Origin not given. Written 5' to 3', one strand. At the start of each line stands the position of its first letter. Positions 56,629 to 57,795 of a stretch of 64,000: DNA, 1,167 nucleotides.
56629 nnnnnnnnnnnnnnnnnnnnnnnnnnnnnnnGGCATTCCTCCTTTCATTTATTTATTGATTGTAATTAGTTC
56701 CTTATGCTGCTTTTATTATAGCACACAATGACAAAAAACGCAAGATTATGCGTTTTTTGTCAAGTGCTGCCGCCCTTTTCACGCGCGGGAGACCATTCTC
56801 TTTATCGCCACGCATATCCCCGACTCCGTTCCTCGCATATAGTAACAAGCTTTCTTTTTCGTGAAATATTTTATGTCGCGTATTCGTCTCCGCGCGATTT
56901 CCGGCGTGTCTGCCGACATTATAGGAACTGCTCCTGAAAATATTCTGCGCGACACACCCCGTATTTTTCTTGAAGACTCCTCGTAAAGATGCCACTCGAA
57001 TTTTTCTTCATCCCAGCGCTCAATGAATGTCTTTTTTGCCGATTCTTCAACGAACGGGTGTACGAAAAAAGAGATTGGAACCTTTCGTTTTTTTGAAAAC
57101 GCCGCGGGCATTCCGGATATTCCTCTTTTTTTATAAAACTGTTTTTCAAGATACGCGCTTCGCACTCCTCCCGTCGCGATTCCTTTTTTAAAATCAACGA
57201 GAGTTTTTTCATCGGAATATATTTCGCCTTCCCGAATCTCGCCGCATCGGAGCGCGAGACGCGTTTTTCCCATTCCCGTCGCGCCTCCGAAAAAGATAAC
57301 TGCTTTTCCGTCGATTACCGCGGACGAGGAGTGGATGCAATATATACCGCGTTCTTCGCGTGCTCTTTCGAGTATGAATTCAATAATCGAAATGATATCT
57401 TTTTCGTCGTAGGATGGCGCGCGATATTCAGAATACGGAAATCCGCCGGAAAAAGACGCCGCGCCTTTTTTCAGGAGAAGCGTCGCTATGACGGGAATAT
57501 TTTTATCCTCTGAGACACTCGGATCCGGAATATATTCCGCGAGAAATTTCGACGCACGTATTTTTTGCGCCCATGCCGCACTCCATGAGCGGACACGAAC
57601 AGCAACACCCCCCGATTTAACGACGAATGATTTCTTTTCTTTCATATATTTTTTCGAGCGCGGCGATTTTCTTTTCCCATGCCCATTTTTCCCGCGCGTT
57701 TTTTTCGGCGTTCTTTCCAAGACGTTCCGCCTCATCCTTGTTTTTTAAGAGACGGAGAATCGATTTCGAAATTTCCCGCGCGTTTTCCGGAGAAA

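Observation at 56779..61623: Five genes chained by four consecutive ATGA start/stop overlaps: GT2 - HAD-IIB phosphatase - NDK-like - NUDIX - GT4 (+ HprK-like P-loop protein)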

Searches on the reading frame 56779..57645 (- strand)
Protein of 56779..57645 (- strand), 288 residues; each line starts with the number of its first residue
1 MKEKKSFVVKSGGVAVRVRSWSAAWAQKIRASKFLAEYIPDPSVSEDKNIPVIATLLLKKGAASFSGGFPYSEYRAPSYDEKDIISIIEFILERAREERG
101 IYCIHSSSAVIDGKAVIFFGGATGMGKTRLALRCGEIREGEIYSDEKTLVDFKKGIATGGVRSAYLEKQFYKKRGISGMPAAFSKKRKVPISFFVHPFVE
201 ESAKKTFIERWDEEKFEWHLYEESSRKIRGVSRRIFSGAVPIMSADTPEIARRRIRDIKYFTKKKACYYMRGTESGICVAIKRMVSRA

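Call 4: search_protein_families(library=pfam, proteins=[window:56779-57645:-], max_evalue=0.1)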
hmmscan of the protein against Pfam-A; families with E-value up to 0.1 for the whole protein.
window:56779-57645:- (288 aa): 3 families
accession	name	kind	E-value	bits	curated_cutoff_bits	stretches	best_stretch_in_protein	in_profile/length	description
PF21626.2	TetR-C_39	-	0.041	14.8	27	1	165-217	35-83/96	Tetracyclin repressor, C-terminal domain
PF01695.23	IstB_IS21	-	0.061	13.2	24.1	1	82-135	61-113/238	IstB-like ATP binding protein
PF01293.25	PEPCK_ATP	-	0.076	12.2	26.5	0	82-132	181-228/465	Phosphoenolpyruvate carboxykinase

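Call 5: search_protein_families(library=ncbifam, proteins=[window:56779-57645:-], max_evalue=0.1)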
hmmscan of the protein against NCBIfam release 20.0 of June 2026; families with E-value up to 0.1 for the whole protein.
window:56779-57645:- (288 aa): 2 families
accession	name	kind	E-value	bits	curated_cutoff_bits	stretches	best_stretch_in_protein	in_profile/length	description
TIGR00224.1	pckA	equivalog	0.029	13.2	590.05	1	82-131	201-246/532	phosphoenolpyruvate carboxykinase (ATP)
NF006820.0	PRK09344.1-2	subfamily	0.038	12.6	636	0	82-131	198-243/529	phosphoenolpyruvate carboxykinase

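Call 14: find_homologous_proteins(query=window:56779-57645:-)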
Query window:56779-57645:- (288 aa): 30 proteins with E <= 0.001 among 1218 candidates.
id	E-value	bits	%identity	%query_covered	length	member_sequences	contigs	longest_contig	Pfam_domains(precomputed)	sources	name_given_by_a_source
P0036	3.7e-185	632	100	100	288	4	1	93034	-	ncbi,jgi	jgi:hypothetical protein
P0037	1.7e-145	501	78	100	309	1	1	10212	-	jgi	jgi:hypothetical protein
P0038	6.8e-80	286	50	99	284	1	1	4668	-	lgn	-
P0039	4.4e-73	264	44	99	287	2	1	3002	-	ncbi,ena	ncbi:MAG: hypothetical protein AAB795_03560 [Patescibacteria group bacterium]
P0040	1.0e-69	253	43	99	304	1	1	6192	-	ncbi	-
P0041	2.7e-69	252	44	97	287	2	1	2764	-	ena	-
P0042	3.8e-69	251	42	99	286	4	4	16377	-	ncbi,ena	ncbi:MAG: hypothetical protein AAB824_01790 [Patescibacteria group bacterium]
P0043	1.7e-66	242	42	96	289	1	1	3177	-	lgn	-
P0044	1.6e-52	197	41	97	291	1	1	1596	PF27840.1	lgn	-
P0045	2.0e-52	196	38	99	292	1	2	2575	-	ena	-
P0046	2.3e-50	189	38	97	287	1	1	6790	PF27840.1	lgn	-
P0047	4.7e-50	188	39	98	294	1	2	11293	PF27840.1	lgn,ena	-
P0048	4.9e-49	185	36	99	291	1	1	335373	-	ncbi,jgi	ncbi:MAG: hypothetical protein WC841_03630 [Candidatus Shapirobacteria bacterium]|jgi:hypothetical p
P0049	1.1e-48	184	36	95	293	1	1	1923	PF27840.1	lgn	-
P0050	1.5e-48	184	40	91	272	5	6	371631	PF27840.1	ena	-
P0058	5.1e-34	136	34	87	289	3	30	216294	-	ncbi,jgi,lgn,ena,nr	ncbi:hypothetical protein GW764_01725 [Candidatus Parcubacteria bacterium]|nr:hypothetical protein [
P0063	6.9e-30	122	31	97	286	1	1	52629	PF07475.18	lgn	-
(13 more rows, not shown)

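Call 15: find_encoding_contigs(protein=P0036, flank=10000, max_places=3)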
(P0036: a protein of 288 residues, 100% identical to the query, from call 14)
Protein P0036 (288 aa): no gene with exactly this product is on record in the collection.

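Call 16: find_encoding_contigs(protein=P0048, flank=8000, max_places=2)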
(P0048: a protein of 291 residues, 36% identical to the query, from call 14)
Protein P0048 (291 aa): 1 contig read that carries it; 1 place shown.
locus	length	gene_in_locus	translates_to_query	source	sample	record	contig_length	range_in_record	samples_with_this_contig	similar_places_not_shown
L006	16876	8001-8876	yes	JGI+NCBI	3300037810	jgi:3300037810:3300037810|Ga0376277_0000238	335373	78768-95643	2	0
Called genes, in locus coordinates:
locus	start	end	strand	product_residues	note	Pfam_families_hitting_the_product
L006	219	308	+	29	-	-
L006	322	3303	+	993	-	PF13646:HEAT_2 (weak)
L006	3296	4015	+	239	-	PF04326:SLFN_AlbA_2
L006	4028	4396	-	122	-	-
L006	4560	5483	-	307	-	PF00248:Aldo_ket_red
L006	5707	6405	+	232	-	PF01209:Ubie_methyltran (weak), PF02353:CMAS (weak), PF05401:NodS, PF13489:Methyltransf_23, PF13847:Methyltransf_31, PF08241:Methyltransf_11, PF08242:Methyltransf_12, PF13649:Methyltransf_25, +4 more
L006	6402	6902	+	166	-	PF00293:NUDIX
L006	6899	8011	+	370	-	PF13439:Glyco_transf_4, PF20706:GT4-conflict (weak), PF00534:Glycos_transf_1, PF13692:Glyco_trans_1_4, PF13524:Glyco_trans_1_2 (weak)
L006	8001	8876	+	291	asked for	-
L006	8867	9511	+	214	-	PF00334:NDK (faint)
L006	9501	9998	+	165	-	PF00293:NUDIX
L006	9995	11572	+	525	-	PF00535:Glycos_transf_2, PF10111:Glyco_tranf_2_2, PF13641:Glyco_tranf_2_3 (weak)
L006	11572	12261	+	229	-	PF00702:Hydrolase (weak)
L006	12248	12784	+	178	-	PF00293:NUDIX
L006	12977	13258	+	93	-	-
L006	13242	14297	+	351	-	PF28206:Vpar_1526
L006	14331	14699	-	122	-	PF22769:DCD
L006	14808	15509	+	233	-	PF13489:Methyltransf_23, PF08241:Methyltransf_11, PF08242:Methyltransf_12 (weak), PF13649:Methyltransf_25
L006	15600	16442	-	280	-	PF00892:EamA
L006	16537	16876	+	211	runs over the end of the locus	-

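Call 17: find_encoding_contigs(protein=P0058, flank=8000, max_places=2)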
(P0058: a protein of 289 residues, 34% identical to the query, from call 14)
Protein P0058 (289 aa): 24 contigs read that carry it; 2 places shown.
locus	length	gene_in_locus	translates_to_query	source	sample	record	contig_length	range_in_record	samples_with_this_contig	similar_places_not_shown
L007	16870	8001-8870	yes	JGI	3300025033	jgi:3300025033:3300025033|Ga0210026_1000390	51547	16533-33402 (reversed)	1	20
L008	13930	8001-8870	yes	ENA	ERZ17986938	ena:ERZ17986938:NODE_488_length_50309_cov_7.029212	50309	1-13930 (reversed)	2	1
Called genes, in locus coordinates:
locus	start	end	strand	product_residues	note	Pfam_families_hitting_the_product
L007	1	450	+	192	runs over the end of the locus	PF07963:N_methyl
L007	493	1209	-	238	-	PF07589:PEP_exosort_dom (weak)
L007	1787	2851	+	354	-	-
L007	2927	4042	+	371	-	-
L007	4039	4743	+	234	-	PF08282:Hydrolase_3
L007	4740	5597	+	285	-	-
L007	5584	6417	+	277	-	-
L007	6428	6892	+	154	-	PF00293:NUDIX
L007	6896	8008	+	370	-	PF13439:Glyco_transf_4, PF00534:Glycos_transf_1, PF13692:Glyco_trans_1_4, PF13524:Glyco_trans_1_2 (faint)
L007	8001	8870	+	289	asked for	-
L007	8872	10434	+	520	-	PF00535:Glycos_transf_2, PF10111:Glyco_tranf_2_2 (weak), PF02709:Glyco_transf_7C (weak)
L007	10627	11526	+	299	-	PF14534:DUF4440, PF00583:Acetyltransf_1, PF13673:Acetyltransf_10, PF13508:Acetyltransf_7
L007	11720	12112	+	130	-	PF00856:SET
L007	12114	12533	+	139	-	PF01230:HIT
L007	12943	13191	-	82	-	-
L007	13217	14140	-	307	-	PF00890:FAD_binding_2 (faint), PF01134:GIDA (faint), PF01266:DAO (faint), PF03486:HI0933_like (faint), PF07992:Pyr_redox_2, PF12831:FAD_oxidored (faint), PF13738:Pyr_redox_3, PF00070:Pyr_redox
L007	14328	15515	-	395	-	PF00091:Tubulin, PF12327:FtsZ_C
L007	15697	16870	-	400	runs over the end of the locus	PF02491:SHS2_FTSA, PF11104:PilM_2 (weak), PF14450:FtsA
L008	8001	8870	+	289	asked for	-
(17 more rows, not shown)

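Call 20: search_solved_structures(query=A1, max_evalue=10, show_alignments=3)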
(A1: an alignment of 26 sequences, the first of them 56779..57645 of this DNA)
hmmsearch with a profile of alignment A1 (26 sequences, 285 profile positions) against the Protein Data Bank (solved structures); distinct sequences matched with E-value up to 10: 14.
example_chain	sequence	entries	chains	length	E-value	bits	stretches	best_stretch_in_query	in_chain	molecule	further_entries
7pzy_5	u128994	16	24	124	0.19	13.8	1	142-195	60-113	Ribosomal 60S subunit protein L22B | 60S ribosomal protein L22-B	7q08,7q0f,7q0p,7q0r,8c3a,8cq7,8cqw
3imf_A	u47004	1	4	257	0.21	13.7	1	108-139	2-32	Short chain dehydrogenase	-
1jb1_A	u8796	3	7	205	0.34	13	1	116-160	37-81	HPRK PROTEIN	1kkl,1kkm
2qmh_A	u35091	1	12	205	0.34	13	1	116-160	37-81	HPr kinase/phosphorylase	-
5sx4_M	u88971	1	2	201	0.37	12.9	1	198-257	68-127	Epidermal growth factor receptor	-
5sx5_M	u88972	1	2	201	0.38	12.9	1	198-257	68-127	Epidermal growth factor receptor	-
3tso_A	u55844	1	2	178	0.51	12.4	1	117-212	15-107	Ras-related protein Rab-25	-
2oil_A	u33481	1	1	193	0.55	12.3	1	116-212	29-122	Ras-related protein Rab-25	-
1ii2_A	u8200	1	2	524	0.59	12.3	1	92-131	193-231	PHOSPHOENOLPYRUVATE CARBOXYKINASE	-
1j3b_A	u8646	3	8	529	0.81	11.8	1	96-131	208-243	ATP-dependent phosphoenolpyruvate carboxykinase | Phosphoenolpyruvate carboxykinase [ATP]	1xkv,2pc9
9ip0_A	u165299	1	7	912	0.94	11.6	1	120-157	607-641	Chaperone protein ClpB1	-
1ko7_A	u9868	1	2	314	1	11.4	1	114-158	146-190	Hpr kinase/phosphatase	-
3tqf_A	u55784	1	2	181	1.2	11.3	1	104-159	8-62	Hpr(Ser) kinase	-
6emw_B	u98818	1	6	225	1.2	11.2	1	116-156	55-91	ATP-dependent Clp protease ATP-binding subunit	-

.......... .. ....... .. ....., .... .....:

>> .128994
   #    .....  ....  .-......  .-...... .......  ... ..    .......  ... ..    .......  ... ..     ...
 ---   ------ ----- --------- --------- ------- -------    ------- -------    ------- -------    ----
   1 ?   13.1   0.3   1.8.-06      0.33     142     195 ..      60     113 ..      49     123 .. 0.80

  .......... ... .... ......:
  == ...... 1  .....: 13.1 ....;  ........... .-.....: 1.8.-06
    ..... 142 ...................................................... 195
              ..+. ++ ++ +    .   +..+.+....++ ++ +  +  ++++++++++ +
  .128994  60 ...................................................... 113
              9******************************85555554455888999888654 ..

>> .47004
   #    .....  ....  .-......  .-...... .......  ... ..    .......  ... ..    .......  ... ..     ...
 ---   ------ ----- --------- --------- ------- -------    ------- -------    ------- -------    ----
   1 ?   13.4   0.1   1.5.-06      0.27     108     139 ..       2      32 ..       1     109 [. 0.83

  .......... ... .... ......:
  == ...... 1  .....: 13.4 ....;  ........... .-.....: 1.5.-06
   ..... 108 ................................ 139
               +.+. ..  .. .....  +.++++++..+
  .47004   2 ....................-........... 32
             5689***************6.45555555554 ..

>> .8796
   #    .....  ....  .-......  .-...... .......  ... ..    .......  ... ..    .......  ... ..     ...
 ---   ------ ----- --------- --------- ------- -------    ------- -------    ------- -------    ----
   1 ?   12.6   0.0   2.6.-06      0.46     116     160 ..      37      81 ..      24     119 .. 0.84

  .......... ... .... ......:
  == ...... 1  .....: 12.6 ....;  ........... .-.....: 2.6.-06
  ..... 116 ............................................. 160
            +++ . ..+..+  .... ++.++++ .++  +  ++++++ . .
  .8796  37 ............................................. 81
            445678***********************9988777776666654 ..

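Call 21: search_protein_families(library=pfam, proteins=[P0044, P0063, P0050, P0058], max_evalue=1)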
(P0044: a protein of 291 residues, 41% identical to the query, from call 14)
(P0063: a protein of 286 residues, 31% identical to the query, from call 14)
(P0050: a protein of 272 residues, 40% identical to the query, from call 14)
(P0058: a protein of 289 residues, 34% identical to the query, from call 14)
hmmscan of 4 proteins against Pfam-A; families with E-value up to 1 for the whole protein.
P0044 (291 aa): 4 families
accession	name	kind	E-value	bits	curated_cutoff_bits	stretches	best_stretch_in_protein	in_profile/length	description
PF13671.12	AAA_33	-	0.064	14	27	1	116-139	1-24/143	AAA domain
PF06414.18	Zeta_toxin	-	0.17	11.7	22.3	1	114-137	16-39/199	Zeta toxin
PF13342.12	Toprim_Crpt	-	0.3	11.6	32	1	39-66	31-59/60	C-terminal repeat of topoisomerase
PF13191.12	AAA_16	-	0.32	11.9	32.6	1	120-136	30-46/167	AAA ATPase domain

P0063 (286 aa): 5 families
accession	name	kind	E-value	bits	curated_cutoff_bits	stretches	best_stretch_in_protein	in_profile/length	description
PF07475.17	Hpr_kinase_C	-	1.3e-07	31.7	33.3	1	115-196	21-103/171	HPr Serine kinase C-terminal domain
PF16359.11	RcsD_ABL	-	0.091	13.4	27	1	128-187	22-80/103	RcsD-ABL domain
PF13191.12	AAA_16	-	0.17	12.8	32.6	1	110-134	22-46/167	AAA ATPase domain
PF00910.28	RNA_helicase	-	0.17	12.8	21.5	1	116-207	2-84/105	RNA helicase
PF21059.3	BTBD16_C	-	0.2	12.3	27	0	158-188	42-72/106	BTB/POZ domain-containing protein 16, C-terminal domain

P0050 (272 aa): 2 families
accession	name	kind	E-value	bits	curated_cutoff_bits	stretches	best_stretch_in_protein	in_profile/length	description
PF13671.12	AAA_33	-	0.092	13.5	27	1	98-166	1-48/143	AAA domain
PF06414.18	Zeta_toxin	-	0.23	11.3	22.3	1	95-119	15-39/199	Zeta toxin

P0058 (289 aa): 4 families
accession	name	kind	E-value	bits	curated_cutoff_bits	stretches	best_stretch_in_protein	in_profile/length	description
PF01293.25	PEPCK_ATP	-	0.0058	15.8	26.5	1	85-185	185-275/465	Phosphoenolpyruvate carboxykinase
PF04851.21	ResIII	-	0.051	13.9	22.5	1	112-205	21-112/164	Type III restriction enzyme, res subunit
PF06414.18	Zeta_toxin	-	0.2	11.5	22.3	1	115-137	17-39/199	Zeta toxin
PF13401.12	AAA_22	-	0.26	12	27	1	113-138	4-29/130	AAA domain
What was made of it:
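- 56779..57645 (-): Mini PEPCK/HprK-fold P-loop kinase, 288 aa, of a Patescibacteria-restricted family. The remote homologue P0063 hits Hpr_kinase_C at 1.3e-7 (call 21).
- On HPr kinase/phosphorylase: The remote homologue P0063 reaches 31.7 bits against a cut-off of 33.3 (call 21).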

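Call 26: predict_structure(alignment_id=A1)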
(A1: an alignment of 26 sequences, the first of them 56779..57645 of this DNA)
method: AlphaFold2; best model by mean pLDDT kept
length: 288 residues; sequences in the alignment: 26
mean_pLDDT: 92.8   pTM: 0.89
mean pLDDT of the five models: 92.8, 92.2, 91.9, 89.8, 88.7
residues with pLDDT >= 90: 235; 70-90: 46; 50-70: 6; < 50: 1
segments of 3 or more residues with pLDDT < 50: none
pLDDT, mean of each block of 10 residues (from residue 1): 85 97 94 93 94 96 93 96 95 96 97 96 90 93 95 97 78 70 88 98 97 98 88 87 92 97 98 97 93
secondary structure, 60 per line:
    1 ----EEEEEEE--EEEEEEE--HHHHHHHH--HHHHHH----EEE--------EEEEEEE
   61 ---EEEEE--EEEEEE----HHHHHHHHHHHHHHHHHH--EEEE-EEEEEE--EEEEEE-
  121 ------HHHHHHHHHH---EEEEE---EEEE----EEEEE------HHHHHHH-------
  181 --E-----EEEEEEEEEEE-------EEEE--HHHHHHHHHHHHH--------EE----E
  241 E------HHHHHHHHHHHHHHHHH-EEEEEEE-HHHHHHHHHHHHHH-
elements in order: E5-11 E14-20 H23-30 H33-38 E43-45 E54-60 E64-68 E71-76 H81-98 E101-104 E106-111 E114-119 H127-136 E140-144 E148-151 E156-160 H167-173 E189-199 E207-210 H213-225 H248-264 E266-272 H274-287
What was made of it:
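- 56779..57645 (-): AF2 model pLDDT 92.8 (call 26).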

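Call 37: find_related_loci(query=A1, collection=genome_contigs, flank=9000)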
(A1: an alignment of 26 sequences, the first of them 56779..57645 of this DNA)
Query A1 (288 aa) in genome_contigs; peptide patterns used: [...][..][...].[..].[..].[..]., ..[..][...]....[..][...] (x = any residue, [..] = any of these).
153 stretches matched a pattern; 19 encode a relative of the query (tblastn E <= 1e-3); 19 distinct loci.
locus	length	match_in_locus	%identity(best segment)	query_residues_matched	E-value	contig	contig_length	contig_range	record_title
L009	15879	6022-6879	45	4-287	2e-79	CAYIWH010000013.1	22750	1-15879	MAG TPA_asm: uncultured Candidatus Saccharibacteria bacterium isolate ERP119705_co3_559 genome assembly, contig: NODE_25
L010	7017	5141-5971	44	8-284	2e-77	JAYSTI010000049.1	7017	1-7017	MAG: Candidatus Lloydbacteria bacterium isolate GFS_12411 GFS_12411_48, whole genome shotgun sequence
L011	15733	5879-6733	42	3-287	4e-76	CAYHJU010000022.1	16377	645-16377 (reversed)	MAG TPA_asm: uncultured Candidatus Saccharibacteria bacterium isolate ERP119705_co13_682 genome assembly, contig: NODE_4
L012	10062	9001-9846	46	3-285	1e-74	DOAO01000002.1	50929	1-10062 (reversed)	MAG TPA_asm: Patescibacteria group bacterium isolate UBA12445 contig_2036, whole genome shotgun sequence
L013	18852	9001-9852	41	3-287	6e-74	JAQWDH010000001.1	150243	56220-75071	MAG: Patescibacteria group bacterium isolate STF2_47 NODE_89_length_150243_cov_8.582083_Sandtown_F2, whole genome shotgu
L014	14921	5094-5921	42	3-278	8e-69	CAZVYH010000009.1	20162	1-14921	MAG TPA_asm: uncultured Candidatus Saccharibacteria bacterium isolate SRP173033_co2_252 genome assembly, contig: NODE_10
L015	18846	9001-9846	40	4-285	1e-65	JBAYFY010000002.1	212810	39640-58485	MAG: Candidatus Buchananbacteria bacterium isolate SO_2016_GW1_112 scaffold00111_OW334_2016, whole genome shotgun sequen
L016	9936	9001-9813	38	8-285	2e-61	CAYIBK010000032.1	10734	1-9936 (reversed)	MAG TPA_asm: uncultured Gammaproteobacteria bacterium isolate ERP119705_co19_912 genome assembly, contig: NODE_6460_leng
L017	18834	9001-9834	40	4-285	7e-61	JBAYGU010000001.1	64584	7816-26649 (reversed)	MAG: Candidatus Buchananbacteria bacterium isolate SO_2016_GW1_132 scaffold00937_OW334_2016, whole genome shotgun sequen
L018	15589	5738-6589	38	4-286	4e-60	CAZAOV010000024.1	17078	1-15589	MAG TPA_asm: uncultured Gammaproteobacteria bacterium isolate SRP141376_co3_225 genome assembly, contig: NODE_9133_lengt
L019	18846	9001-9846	39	4-284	1e-56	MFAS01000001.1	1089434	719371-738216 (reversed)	MAG: Candidatus Collierbacteria bacterium RIFOXYD2_FULL_45_13 RIFOXYD2_FULL_OP11_Collierbacteria_45_13, whole genome sho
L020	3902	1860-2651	37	29-287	2e-52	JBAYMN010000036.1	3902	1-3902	MAG: Clostridia bacterium isolate SO_2016_LW1_40 scaffold43436_LW64-88_2016, whole genome shotgun sequence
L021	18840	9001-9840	36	11-285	4e-50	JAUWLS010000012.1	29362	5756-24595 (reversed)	MAG: Candidatus Shapirobacteria bacterium isolate CSMAG_2378 CSMAG_2378_k141_1527810_length_29362_cov_9.9932, whole geno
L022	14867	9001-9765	34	24-273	2e-39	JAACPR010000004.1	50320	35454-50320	MAG: Candidatus Parcubacteria bacterium isolate CG_2015-02_34_13 CG_2015-02_curated_scaffold_342, whole genome shotgun s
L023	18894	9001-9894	31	1-285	3e-37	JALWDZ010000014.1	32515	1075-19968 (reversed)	MAG: Candidatus Shapirobacteria bacterium isolate T11_metabat1_scaf2bin.010 T11_NODE_358_length_32515_cov_2.585340, whol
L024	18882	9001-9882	28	8-288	1e-35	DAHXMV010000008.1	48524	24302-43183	MAG TPA_asm: Candidatus Amesbacteria bacterium isolate clean1627 NODE_8_length_48524_cov_8.984622, whole genome shotgun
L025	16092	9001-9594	35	82-272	3e-32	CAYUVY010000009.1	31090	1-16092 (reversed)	MAG TPA_asm: uncultured Gammaproteobacteria bacterium isolate SRP298887_co1_124 genome assembly, contig: NODE_1172_lengt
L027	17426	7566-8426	28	1-285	3e-27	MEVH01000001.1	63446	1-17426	MAG: candidate division WWE3 bacterium RIFCSPLOWO2_01_FULL_39_13 rifcsplowo2_01_scaffold_1089, whole genome shotgun sequ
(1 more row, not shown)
